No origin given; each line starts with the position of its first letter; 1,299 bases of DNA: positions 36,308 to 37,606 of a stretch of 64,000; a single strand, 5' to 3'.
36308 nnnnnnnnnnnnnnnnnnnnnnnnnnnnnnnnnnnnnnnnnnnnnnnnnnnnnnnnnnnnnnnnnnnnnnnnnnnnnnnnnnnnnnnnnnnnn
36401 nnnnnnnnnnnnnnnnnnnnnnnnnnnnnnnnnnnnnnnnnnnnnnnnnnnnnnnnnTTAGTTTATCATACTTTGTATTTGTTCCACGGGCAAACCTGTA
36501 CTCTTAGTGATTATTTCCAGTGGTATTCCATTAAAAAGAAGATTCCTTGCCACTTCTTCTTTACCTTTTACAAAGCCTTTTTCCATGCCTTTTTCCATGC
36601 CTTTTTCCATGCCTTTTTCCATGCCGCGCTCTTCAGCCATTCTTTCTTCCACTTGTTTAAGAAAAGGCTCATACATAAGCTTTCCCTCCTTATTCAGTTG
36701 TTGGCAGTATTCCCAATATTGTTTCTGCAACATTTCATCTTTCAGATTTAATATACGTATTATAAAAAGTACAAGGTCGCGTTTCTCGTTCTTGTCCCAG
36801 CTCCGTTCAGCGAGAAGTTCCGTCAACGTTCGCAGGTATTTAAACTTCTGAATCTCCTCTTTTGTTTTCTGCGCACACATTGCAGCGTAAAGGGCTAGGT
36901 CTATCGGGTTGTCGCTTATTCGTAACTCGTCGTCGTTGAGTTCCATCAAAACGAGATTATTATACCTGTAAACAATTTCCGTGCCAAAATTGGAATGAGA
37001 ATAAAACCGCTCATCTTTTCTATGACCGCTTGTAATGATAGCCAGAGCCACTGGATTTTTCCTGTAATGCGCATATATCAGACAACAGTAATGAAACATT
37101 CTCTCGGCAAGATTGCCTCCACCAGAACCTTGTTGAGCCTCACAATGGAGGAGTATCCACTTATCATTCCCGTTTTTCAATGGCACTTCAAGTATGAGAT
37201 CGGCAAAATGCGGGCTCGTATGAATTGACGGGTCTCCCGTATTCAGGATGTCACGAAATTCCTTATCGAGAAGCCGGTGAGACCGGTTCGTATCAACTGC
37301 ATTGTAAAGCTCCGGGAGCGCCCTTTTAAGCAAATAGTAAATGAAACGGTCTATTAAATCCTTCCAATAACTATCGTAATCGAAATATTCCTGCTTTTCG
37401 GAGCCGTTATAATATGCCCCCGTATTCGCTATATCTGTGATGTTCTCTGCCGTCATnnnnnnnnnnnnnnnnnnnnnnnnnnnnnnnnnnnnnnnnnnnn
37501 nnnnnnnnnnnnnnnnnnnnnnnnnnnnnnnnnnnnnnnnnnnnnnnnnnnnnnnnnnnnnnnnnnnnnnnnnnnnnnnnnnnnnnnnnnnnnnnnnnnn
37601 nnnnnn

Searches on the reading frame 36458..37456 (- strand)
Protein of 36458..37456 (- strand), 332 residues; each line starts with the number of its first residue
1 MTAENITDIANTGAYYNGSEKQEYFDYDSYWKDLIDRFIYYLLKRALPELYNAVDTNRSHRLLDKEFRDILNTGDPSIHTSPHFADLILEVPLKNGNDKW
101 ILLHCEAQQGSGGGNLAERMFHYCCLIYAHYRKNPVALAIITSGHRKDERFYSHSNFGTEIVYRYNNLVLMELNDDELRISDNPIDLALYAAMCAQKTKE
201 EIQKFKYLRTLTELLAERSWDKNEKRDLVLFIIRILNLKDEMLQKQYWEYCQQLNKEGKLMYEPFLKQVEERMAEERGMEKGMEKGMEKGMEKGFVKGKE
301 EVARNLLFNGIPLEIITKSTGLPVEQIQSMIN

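Call 35: search_protein_families(library=pfam, proteins=[window:36458-37456:-], max_evalue=0.001)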
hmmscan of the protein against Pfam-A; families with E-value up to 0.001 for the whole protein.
window:36458-37456:- (332 aa): 0 families

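Call 39: search_protein_families(library=padloc, proteins=[window:36458-37456:-], max_evalue=0.01)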
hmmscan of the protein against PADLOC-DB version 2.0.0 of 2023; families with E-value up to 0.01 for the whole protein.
window:36458-37456:- (332 aa): 1 family
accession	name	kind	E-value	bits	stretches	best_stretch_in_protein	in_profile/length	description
PDLC01084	C3a178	-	0.00038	18.9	1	235-310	15-87/90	putative invertase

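Call 46: search_protein_families(library=pfam, proteins=[window:36458-37456:-], max_evalue=5)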
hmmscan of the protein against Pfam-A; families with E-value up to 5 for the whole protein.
window:36458-37456:- (332 aa): 1 family
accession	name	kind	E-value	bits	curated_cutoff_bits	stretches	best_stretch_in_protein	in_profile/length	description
PF09811.14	Yae1_N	-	0.3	11.2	27.5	1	278-299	17-38/39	Essential protein Yae1, N terminal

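Call 48: search_protein_families(library=ncbifam, proteins=[window:36458-37456:-], max_evalue=1)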
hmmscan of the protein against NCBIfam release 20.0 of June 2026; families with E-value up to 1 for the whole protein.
window:36458-37456:- (332 aa): 8 families
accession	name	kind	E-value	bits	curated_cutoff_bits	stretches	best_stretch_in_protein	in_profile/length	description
TIGR01784.1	T_den_put_tspse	subfamily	2.1e-15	57.3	52.1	1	78-329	46-272/273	Rpn family recombination-promoting nuclease/putative transposase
NF009925.1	PRK13386.1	equivalog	0.00072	18.9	192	1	274-315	58-99/228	flagellar assembly protein FliH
NF005198.1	PRK06669.1-3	equivalog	0.0013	17.9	200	1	242-304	100-160/299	flagellar assembly protein FliH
NF004270.2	PRK05687.2-1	equivalog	0.0014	18.3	180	1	270-301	38-69/223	flagellar assembly protein FliH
NF004266.1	PRK05687.1-1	equivalog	0.0055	16.2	260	1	265-301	48-84/230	flagellar assembly protein FliH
TIGR00537.1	hemK_rel_arch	hypoth_equivalog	0.013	15.2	87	1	185-276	47-133/179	HemK2/MTQ2 family protein methyltransferase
NF004267.1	PRK05687.1-3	equivalog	0.014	14.5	293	1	274-300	75-121/266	flagellar assembly protein FliH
NF011695.0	PRK15115.1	equivalog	0.18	10.5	763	1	135-234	268-363/445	two-component system response regulator GlrR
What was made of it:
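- On IS / transposon / MITE insertion: The nearest Rpn-family 'putative transposase' is 6 kb away (call 48).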
